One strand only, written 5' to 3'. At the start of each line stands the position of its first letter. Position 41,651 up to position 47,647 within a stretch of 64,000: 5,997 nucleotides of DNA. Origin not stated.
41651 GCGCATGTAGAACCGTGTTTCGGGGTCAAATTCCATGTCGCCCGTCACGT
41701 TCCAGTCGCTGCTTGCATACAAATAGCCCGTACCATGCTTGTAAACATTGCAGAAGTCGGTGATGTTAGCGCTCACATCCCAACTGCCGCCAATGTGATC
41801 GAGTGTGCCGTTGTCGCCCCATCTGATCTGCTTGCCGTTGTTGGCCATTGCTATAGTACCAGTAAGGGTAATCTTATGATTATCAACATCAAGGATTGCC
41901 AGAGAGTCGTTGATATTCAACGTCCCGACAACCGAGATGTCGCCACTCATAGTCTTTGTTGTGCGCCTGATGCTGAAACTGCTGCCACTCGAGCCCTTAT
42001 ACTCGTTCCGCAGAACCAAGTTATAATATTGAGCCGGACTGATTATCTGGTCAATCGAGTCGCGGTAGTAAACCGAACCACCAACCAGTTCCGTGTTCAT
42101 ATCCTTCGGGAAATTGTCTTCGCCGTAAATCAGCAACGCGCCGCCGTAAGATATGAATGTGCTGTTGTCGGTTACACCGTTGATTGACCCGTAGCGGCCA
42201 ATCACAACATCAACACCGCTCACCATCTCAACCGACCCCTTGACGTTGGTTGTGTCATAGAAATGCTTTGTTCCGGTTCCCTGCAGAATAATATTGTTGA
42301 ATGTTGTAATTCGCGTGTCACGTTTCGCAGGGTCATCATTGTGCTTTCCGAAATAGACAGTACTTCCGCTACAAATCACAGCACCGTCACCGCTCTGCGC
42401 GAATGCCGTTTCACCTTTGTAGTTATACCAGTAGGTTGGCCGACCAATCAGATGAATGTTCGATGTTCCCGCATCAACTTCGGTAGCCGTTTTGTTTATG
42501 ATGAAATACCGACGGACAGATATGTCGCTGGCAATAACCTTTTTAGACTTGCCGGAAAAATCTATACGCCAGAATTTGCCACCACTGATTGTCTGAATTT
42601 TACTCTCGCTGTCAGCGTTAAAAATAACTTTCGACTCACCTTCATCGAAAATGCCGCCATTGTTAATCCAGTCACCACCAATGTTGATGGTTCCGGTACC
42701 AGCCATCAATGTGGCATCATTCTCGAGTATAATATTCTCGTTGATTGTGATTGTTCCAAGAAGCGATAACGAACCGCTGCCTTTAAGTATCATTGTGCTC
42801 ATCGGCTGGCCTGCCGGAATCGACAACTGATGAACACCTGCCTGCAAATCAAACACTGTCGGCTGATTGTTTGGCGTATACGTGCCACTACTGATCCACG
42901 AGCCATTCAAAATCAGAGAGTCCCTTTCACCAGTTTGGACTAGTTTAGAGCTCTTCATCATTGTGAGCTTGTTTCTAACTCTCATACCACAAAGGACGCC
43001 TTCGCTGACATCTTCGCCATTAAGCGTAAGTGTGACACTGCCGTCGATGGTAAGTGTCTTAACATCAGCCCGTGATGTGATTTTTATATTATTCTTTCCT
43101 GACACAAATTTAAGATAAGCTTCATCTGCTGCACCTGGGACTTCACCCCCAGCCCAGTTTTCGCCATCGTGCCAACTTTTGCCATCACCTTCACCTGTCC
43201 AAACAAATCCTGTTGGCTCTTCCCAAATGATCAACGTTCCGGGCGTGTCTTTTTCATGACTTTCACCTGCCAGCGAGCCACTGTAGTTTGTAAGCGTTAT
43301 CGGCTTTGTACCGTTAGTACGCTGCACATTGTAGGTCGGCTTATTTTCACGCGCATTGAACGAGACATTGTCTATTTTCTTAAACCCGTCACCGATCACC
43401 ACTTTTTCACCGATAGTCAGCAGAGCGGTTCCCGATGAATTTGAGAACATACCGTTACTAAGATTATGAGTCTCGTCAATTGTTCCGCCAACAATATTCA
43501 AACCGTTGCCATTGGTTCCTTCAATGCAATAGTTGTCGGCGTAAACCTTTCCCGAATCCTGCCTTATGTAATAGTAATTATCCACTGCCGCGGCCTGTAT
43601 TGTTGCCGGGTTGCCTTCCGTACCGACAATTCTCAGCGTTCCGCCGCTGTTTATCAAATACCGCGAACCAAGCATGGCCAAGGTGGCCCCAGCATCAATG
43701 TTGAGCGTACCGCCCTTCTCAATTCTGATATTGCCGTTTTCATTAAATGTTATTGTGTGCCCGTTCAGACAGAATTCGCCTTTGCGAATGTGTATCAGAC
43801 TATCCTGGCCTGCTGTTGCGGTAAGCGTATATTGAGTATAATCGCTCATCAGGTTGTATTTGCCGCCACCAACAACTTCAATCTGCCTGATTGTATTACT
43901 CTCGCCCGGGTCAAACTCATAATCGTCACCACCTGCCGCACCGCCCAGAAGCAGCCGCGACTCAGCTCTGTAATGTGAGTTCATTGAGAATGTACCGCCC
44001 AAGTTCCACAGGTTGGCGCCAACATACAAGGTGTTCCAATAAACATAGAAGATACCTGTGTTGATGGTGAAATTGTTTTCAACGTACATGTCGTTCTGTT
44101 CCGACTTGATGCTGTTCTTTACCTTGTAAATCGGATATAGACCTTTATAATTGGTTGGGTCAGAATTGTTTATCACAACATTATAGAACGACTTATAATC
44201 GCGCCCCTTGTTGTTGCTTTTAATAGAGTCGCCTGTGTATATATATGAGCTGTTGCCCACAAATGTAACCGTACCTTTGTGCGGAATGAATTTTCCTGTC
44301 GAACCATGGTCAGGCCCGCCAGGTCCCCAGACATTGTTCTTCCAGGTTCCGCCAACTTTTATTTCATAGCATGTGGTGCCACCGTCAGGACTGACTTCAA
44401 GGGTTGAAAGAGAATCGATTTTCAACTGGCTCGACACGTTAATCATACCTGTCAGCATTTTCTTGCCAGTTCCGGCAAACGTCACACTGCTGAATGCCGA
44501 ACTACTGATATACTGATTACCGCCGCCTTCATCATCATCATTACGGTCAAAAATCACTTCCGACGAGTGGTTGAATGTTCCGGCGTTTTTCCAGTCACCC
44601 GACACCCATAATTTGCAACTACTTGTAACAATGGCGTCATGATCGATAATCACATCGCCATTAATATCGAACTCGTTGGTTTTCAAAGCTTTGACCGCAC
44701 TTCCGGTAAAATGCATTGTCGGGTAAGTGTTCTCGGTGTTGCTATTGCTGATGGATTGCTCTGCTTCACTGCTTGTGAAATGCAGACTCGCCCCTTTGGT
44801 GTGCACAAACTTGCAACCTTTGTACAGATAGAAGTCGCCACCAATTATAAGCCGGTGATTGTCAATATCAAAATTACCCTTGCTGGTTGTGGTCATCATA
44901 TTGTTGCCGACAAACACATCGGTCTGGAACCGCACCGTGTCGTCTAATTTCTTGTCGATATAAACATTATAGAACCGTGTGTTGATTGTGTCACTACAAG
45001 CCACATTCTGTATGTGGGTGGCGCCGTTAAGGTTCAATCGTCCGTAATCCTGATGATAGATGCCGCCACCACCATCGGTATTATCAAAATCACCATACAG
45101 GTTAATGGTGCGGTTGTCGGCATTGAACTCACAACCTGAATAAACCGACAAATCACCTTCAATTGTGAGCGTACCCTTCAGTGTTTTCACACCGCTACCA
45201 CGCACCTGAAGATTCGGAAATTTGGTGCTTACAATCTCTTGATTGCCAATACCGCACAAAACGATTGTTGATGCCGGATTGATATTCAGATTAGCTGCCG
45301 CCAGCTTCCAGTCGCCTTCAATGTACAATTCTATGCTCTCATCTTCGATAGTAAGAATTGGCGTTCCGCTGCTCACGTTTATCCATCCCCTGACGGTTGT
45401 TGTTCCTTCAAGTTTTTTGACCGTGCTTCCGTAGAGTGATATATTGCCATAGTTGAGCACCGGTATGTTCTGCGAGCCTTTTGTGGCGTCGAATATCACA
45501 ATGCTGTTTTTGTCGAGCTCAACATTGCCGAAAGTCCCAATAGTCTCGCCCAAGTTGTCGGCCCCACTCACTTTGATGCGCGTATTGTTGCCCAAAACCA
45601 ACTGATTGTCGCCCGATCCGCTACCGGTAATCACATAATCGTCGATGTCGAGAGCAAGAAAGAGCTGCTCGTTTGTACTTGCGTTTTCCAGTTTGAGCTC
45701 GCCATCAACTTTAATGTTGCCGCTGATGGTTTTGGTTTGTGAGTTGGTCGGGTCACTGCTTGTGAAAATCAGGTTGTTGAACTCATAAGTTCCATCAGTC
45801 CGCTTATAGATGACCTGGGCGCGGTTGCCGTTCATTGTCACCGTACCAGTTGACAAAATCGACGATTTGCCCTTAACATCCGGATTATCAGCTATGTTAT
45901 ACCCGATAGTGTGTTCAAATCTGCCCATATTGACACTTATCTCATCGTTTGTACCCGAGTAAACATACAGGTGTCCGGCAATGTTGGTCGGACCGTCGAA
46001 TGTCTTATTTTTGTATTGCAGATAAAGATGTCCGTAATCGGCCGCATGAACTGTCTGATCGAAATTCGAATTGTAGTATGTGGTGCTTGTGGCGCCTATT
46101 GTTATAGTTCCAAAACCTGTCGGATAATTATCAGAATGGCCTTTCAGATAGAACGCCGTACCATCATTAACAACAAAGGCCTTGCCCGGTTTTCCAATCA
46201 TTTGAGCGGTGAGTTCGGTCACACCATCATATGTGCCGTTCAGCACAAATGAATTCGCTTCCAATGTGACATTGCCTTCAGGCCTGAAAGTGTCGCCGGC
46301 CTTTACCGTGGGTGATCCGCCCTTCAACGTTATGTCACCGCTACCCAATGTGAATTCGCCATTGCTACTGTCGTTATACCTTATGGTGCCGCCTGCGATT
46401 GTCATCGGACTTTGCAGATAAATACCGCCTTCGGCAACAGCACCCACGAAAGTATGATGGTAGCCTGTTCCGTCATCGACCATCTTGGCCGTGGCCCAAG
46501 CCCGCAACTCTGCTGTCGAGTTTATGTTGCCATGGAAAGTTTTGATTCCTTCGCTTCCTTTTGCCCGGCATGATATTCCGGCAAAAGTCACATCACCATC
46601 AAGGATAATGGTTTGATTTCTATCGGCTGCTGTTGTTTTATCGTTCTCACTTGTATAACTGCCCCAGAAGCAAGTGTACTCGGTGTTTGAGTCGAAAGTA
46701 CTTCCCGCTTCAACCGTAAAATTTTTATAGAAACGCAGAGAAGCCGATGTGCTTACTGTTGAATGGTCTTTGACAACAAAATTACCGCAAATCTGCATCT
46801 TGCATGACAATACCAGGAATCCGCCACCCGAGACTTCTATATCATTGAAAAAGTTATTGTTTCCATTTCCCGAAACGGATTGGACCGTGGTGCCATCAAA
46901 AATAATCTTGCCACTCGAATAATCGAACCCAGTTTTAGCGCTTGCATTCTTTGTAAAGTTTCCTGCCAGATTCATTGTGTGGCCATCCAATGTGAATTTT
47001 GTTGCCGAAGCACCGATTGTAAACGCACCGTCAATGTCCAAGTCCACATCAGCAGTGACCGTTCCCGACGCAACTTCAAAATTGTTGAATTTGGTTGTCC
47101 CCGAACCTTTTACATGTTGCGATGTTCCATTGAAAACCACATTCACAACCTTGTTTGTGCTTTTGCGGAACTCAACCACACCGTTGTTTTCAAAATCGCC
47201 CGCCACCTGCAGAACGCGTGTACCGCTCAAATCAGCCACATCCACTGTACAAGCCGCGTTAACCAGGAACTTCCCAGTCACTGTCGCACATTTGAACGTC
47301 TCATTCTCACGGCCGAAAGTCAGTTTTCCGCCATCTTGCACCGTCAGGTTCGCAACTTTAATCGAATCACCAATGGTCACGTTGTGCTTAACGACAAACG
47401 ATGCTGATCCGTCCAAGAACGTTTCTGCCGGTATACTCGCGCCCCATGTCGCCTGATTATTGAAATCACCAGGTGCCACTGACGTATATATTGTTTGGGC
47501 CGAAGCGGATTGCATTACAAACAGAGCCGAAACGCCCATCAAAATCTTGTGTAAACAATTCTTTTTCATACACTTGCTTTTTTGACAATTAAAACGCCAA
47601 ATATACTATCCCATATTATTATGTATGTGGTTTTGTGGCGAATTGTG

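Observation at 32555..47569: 15-kb gene for a 5004-aa T9SS-exported modular fibre/adhesin-like protein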

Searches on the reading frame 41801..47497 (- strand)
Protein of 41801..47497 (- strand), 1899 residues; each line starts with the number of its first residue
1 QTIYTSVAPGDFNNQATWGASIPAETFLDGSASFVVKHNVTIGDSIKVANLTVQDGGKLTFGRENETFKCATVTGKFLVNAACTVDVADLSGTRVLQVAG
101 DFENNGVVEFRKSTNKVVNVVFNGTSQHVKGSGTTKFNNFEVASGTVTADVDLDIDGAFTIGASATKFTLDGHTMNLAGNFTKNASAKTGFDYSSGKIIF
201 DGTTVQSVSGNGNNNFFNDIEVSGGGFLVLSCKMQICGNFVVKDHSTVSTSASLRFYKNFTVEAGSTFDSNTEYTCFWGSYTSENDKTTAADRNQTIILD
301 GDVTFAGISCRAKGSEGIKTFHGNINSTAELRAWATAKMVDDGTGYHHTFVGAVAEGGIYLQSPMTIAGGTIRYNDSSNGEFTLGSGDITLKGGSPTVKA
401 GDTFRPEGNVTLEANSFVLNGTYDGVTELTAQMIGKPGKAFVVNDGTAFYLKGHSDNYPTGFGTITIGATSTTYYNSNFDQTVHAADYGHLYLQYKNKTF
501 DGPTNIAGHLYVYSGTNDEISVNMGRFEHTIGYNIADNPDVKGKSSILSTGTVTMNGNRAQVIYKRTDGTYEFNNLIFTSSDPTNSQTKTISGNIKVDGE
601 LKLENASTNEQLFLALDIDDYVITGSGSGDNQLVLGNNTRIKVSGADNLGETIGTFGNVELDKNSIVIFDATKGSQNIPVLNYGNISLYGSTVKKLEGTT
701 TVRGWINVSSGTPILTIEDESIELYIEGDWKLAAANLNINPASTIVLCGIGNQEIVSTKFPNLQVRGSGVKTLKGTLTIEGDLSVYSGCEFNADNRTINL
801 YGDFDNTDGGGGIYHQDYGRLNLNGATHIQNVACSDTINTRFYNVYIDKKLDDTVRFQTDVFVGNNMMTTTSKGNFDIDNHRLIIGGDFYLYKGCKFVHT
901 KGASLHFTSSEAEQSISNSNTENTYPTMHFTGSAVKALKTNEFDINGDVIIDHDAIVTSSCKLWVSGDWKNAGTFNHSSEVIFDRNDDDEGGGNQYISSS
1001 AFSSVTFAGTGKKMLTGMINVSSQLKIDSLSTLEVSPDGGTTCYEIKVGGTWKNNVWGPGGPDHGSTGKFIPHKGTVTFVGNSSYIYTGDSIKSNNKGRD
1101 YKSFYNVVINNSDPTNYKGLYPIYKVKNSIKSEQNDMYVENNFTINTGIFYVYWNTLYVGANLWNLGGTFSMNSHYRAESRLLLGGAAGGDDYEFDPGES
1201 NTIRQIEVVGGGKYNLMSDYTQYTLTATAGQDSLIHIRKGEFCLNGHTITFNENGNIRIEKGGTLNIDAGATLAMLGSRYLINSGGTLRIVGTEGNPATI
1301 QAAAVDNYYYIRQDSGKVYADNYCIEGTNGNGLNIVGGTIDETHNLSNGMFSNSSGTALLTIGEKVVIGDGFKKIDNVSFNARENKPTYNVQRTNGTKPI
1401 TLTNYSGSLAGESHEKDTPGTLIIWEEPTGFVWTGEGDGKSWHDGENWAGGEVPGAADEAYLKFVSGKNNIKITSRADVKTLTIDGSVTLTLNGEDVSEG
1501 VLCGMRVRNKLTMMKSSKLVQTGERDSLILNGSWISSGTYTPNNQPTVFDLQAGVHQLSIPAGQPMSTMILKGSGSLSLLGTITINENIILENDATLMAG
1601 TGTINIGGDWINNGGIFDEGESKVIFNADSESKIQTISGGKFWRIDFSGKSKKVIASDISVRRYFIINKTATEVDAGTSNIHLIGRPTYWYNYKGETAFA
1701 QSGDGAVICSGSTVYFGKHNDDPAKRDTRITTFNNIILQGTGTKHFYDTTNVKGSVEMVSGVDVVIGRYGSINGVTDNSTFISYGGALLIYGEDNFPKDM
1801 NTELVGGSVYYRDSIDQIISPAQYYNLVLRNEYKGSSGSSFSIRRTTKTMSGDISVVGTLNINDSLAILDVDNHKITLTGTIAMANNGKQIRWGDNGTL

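Call 23: search_solved_structures(query=window:41801-47497:-, max_evalue=1)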
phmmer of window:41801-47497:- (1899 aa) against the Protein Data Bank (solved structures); distinct sequences matched with E-value up to 1: 0.

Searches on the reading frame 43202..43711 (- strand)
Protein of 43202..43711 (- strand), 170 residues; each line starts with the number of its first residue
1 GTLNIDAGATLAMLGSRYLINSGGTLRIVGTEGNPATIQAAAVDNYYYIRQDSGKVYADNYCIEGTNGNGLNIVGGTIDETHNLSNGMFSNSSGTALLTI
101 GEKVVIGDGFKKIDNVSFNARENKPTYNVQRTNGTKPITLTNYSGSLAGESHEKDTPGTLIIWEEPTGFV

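Call 85: search_protein_families(library=pfam, proteins=[window:43202-43711:-], max_evalue=1)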
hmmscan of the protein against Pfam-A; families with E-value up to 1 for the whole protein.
window:43202-43711:- (170 aa): 1 family
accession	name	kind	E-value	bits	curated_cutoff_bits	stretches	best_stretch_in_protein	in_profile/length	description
PF11160.13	Hva1_TUDOR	-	0.033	14.7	24.1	0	111-135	25-50/59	Hypervirulence associated proteins TUDOR domain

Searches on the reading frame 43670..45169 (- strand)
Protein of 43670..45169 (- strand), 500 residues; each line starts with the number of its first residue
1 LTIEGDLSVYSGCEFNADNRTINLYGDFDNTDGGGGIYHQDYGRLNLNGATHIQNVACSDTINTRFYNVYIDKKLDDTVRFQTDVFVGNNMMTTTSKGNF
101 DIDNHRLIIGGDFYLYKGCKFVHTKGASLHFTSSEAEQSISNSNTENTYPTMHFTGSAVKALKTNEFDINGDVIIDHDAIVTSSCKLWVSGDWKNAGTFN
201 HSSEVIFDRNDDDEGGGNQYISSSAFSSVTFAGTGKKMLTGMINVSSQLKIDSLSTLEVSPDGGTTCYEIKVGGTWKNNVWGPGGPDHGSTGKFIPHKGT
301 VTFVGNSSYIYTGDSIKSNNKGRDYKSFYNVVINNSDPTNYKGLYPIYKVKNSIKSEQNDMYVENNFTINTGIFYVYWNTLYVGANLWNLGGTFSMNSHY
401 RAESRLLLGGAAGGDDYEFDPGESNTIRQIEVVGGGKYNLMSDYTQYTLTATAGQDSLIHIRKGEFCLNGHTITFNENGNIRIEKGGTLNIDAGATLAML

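Call 85: search_protein_families(library=pfam, proteins=[window:43670-45169:-], max_evalue=1)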
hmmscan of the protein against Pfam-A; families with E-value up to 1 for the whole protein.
window:43670-45169:- (500 aa): 1 family
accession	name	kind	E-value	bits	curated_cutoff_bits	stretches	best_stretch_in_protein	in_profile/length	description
PF17996.7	CE2_N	-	0.56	10.7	27.9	0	311-341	26-56/108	Carbohydrate esterase 2 N-terminal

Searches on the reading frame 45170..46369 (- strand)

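Call 85: search_protein_families(library=pfam, proteins=[window:45170-46369:-], max_evalue=1)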
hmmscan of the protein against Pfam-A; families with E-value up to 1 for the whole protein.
window:45170-46369:- (400 aa): 1 family
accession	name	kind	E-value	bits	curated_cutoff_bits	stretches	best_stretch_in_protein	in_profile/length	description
PF12197.13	lci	-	0.092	13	20.3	0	67-86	17-40/44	LCI fold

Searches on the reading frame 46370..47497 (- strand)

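Call 85: search_protein_families(library=pfam, proteins=[window:46370-47497:-], max_evalue=1)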
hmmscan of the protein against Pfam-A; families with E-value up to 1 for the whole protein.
window:46370-47497:- (376 aa): 3 families
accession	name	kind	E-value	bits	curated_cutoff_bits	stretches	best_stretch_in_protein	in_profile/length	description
PF10162.14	G8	-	0.039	14.3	22.9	0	46-74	51-78/124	G8 domain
PF18492.6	ORF_2_N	-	0.13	12.9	29.2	1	43-98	25-77/122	Open reading frame 2 N-terminal domain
PF14693.11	Ribosomal_TL5_C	-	0.21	12.4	27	0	39-59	49-69/84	Ribosomal protein TL5, C-terminal domain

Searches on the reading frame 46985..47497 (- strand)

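Call 58: search_protein_families(library=pfam, proteins=[window:46985-47497:-], max_evalue=10)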
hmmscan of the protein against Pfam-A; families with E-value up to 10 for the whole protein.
seq(171 aa): 4 families
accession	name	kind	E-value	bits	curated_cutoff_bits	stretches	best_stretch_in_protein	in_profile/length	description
PF14693.11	Ribosomal_TL5_C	-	0.028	15.2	27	1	39-60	49-70/84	Ribosomal protein TL5, C-terminal domain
PF18492.6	ORF_2_N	-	0.053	14.1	29.2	1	43-99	25-78/122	Open reading frame 2 N-terminal domain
PF01831.24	Peptidase_C16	-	0.11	12.6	27.7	1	35-97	136-195/249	Peptidase C16 family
PF18886.6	DUF5649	-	0.12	13.1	25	2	131-171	15-55/68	Repeats of unknown function (DUF5649)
